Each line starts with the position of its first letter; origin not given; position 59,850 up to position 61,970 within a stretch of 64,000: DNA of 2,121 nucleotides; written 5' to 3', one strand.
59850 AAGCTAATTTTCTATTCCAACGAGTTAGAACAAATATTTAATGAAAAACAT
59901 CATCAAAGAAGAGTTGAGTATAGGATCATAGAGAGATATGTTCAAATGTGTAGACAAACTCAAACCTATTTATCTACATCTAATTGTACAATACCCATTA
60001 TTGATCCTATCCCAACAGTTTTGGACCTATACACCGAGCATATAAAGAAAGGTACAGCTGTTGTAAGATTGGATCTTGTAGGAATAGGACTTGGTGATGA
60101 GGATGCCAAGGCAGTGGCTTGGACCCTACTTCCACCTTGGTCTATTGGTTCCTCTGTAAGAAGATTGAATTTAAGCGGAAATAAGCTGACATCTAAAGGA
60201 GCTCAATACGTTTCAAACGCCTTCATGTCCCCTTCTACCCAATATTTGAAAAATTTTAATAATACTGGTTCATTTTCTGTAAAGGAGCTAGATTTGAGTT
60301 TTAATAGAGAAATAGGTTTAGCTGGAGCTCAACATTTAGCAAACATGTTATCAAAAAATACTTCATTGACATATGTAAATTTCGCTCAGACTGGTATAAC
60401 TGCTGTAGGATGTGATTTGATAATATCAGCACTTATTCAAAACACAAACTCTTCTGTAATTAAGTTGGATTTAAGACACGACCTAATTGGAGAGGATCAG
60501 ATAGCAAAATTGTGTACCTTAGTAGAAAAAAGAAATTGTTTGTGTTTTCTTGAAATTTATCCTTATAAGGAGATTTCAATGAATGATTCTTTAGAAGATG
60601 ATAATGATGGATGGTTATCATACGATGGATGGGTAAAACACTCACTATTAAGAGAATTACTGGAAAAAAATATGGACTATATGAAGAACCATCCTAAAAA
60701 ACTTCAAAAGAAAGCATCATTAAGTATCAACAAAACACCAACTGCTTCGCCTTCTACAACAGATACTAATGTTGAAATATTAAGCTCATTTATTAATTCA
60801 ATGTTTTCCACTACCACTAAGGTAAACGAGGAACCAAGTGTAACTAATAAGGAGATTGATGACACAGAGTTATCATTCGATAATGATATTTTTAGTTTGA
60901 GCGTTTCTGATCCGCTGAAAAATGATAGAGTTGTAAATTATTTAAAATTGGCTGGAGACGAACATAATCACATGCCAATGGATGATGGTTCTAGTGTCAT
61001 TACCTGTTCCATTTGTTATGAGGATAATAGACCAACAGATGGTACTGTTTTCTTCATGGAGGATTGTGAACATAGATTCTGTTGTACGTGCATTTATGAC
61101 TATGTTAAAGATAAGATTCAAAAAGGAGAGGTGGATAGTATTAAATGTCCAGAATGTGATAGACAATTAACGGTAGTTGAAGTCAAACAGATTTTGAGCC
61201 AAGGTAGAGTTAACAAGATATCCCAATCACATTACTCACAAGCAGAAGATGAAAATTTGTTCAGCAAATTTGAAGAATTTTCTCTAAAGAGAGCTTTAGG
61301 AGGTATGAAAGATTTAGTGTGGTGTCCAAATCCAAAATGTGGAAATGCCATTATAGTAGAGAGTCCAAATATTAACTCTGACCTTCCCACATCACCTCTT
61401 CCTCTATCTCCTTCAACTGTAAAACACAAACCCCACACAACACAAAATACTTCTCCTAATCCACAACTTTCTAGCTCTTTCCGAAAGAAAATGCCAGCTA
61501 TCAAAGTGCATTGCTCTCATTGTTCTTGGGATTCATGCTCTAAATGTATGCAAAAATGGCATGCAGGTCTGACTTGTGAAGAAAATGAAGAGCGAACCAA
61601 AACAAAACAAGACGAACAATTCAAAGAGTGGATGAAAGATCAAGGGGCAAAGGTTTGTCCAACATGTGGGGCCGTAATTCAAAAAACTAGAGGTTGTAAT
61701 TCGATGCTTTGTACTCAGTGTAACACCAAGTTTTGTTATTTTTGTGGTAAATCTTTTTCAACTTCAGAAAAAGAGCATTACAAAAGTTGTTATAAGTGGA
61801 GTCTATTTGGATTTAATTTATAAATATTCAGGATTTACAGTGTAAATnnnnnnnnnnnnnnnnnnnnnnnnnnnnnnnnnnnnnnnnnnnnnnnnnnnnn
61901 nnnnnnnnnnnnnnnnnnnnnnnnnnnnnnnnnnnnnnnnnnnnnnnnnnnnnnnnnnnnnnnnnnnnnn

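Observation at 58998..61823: N-myristoylatable LRR-RBR E3 ubiquitin ligase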

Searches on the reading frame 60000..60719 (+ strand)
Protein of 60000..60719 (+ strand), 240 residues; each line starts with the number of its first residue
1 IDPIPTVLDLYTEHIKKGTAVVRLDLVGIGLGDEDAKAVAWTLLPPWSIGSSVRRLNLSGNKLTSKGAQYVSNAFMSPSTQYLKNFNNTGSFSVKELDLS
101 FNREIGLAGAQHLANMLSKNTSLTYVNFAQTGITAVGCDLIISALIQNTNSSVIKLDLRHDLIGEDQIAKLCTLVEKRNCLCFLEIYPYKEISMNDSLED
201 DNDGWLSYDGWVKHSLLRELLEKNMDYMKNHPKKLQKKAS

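Call 37: search_solved_structures(query=A4, max_evalue=0.01, show_alignments=1)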
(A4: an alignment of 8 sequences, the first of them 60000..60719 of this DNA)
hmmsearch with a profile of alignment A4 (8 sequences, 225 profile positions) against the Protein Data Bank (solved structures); distinct sequences matched with E-value up to 0.01: 129 (the best 60 are shown).
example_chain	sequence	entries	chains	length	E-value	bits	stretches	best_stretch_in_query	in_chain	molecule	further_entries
4per_A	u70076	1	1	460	1.7e-45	158.6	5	19-165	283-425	Ribonuclease Inhibitor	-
1dfj_I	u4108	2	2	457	4.8e-45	157.1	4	21-158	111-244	RIBONUCLEASE INHIBITOR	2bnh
4r5d_A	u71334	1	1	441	4.3e-44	154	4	18-119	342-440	Leucine rich repeat protein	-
3tsr_E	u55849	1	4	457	2e-42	148.5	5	20-135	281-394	Ribonuclease inhibitor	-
4peq_B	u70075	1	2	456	4.8e-39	137.4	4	20-159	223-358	Ribonuclease/angiogenin inhibitor 1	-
9fqr_Km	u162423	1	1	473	1.2e-37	132.9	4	21-126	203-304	Tubulin alpha-3 chain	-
1z7x_W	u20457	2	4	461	1.9e-36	128.9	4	20-151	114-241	Ribonuclease inhibitor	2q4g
1a4y_A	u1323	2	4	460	1.9e-36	128.9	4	20-151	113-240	RIBONUCLEASE INHIBITOR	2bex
9y6s_4e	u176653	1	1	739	4.3e-35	124.5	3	37-146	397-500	Ribonuclease inhibitor-like protein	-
9l4l_D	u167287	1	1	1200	6e-34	120.8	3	20-165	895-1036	NACHT, LRR and PYD domains-containing protein 5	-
8x7v_A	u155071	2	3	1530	1.8e-33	119.2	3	20-164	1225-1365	Maltose/maltodextrin-binding periplasmic protein,NACHT, LRR and PYD domains-containing pro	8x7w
9wsq_A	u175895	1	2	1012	1.3e-32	116.4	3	21-163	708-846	NACHT, LRR and PYD domains-containing protein 14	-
9wsr_A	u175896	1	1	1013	1.3e-32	116.4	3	21-163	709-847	NACHT, LRR and PYD domains-containing protein 14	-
12dl_DA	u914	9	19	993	2.2e-32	115.6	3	21-164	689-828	NACHT, LRR and PYD domains-containing protein 14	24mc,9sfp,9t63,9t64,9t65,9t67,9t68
9w2m_N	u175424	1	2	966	2.4e-32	115.5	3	21-163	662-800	NACHT, LRR and PYD domains-containing protein 14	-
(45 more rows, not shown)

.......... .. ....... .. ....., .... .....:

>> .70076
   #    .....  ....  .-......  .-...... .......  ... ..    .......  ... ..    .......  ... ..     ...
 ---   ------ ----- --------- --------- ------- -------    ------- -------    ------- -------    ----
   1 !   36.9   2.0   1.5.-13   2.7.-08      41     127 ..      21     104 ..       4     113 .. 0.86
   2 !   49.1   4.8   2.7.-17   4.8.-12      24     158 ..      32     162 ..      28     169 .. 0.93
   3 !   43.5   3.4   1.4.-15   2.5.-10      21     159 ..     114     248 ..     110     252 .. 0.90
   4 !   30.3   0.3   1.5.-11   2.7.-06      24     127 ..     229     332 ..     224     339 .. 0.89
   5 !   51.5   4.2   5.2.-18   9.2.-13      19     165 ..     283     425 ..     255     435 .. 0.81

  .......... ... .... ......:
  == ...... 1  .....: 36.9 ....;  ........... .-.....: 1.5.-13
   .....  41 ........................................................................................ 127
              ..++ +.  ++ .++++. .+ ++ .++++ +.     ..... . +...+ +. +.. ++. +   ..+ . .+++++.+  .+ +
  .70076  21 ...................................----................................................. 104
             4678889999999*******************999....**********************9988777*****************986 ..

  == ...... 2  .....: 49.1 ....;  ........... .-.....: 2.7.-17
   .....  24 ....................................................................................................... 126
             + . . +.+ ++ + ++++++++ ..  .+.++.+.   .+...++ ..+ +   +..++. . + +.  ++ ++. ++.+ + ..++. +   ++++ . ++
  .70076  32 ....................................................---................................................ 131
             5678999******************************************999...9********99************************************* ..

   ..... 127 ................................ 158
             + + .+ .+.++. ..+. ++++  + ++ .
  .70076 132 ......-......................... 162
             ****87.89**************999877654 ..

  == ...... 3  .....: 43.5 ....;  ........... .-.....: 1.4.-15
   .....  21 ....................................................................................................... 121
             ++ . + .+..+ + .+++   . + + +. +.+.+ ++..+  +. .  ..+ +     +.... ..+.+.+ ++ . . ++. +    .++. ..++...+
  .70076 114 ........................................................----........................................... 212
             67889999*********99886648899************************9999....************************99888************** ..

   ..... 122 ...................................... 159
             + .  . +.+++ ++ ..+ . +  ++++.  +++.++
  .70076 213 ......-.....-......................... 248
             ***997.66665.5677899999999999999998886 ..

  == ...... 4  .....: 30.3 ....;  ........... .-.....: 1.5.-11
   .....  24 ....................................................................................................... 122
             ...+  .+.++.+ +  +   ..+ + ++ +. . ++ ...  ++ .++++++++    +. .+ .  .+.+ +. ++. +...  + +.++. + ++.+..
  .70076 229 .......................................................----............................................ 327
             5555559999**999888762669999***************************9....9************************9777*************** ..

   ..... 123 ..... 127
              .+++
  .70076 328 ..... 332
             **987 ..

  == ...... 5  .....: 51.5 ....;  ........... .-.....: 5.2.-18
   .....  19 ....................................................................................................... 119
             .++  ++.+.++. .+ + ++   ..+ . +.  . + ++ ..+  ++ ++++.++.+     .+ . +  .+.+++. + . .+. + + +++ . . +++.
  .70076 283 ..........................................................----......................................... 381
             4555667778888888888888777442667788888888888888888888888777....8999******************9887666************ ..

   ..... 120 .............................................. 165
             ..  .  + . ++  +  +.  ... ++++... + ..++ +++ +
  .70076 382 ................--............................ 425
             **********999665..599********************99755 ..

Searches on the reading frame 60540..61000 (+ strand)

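Call 39: search_protein_families(library=pfam, proteins=[window:60540-61000:+], max_evalue=5)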
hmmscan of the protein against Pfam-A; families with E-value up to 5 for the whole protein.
window:60540-61000:+ (153 aa): 1 family
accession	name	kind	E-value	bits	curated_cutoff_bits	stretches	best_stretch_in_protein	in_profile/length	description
PF05549.16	Allexi_40kDa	-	0.00085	19.4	26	1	40-148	89-196/271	Allexivirus 40kDa protein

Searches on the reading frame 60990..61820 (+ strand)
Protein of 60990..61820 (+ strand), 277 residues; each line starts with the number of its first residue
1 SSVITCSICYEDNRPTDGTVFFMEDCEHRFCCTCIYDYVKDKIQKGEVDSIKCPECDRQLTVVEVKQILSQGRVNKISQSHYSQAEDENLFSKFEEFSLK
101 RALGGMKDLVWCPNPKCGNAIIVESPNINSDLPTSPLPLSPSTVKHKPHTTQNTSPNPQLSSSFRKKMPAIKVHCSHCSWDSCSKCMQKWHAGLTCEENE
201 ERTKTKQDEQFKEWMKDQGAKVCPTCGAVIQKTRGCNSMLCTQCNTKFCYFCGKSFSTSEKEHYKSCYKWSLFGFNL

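Call 38: search_solved_structures(query=A5, max_evalue=0.001, show_alignments=2)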
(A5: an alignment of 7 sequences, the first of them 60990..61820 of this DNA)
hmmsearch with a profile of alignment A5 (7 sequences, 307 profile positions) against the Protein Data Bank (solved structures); distinct sequences matched with E-value up to 0.001: 49.
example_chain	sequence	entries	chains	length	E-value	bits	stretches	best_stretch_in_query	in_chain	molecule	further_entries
7b5l_H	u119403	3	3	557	7.3e-21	78.1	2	200-300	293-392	E3 ubiquitin-protein ligase ARIH1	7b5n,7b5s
5tte_B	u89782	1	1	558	7.3e-21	78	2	200-300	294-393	E3 ubiquitin-protein ligase ARIH1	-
4kbl_A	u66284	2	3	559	7.4e-21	78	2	200-300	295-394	E3 ubiquitin-protein ligase ARIH1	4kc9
9t7v_H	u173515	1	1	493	1.4e-19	73.9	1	197-301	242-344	E3 ubiquitin-protein ligase ARIH2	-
7od1_A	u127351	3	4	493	1.4e-19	73.9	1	197-301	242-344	E3 ubiquitin-protein ligase ARIH2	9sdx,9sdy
7oni_H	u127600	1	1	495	1.4e-19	73.9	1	197-301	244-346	E3 ubiquitin-protein ligase ARIH2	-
5udh_A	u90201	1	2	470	1.8e-19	73.5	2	200-300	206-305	E3 ubiquitin-protein ligase ARIH1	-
7b5m_H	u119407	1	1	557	2e-19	73.3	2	200-300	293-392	E3 ubiquitin-protein ligase ARIH1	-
7m4m_A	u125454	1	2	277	9.5e-15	58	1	204-295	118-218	E3 ubiquitin-protein ligase RNF216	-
8eaz_A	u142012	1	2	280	4.3e-14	55.8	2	201-280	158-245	RanBP-type and C3HC4-type zinc finger-containing protein 1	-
8eb0_A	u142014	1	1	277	8.3e-14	54.9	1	204-295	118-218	E3 ubiquitin-protein ligase RNF216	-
5edv_A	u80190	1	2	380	1.3e-10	44.3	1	198-290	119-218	E3 ubiquitin-protein ligase RNF31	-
6sc5_A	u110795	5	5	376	2.4e-10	43.5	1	198-290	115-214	E3 ubiquitin-protein ligase RNF31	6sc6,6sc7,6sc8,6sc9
8bvl_A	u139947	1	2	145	2.4e-10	43.5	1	201-280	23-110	RanBP-type and C3HC4-type zinc finger-containing protein 1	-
1wd2_A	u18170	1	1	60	5.2e-10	42.4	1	247-301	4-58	Ariadne-1 protein homolog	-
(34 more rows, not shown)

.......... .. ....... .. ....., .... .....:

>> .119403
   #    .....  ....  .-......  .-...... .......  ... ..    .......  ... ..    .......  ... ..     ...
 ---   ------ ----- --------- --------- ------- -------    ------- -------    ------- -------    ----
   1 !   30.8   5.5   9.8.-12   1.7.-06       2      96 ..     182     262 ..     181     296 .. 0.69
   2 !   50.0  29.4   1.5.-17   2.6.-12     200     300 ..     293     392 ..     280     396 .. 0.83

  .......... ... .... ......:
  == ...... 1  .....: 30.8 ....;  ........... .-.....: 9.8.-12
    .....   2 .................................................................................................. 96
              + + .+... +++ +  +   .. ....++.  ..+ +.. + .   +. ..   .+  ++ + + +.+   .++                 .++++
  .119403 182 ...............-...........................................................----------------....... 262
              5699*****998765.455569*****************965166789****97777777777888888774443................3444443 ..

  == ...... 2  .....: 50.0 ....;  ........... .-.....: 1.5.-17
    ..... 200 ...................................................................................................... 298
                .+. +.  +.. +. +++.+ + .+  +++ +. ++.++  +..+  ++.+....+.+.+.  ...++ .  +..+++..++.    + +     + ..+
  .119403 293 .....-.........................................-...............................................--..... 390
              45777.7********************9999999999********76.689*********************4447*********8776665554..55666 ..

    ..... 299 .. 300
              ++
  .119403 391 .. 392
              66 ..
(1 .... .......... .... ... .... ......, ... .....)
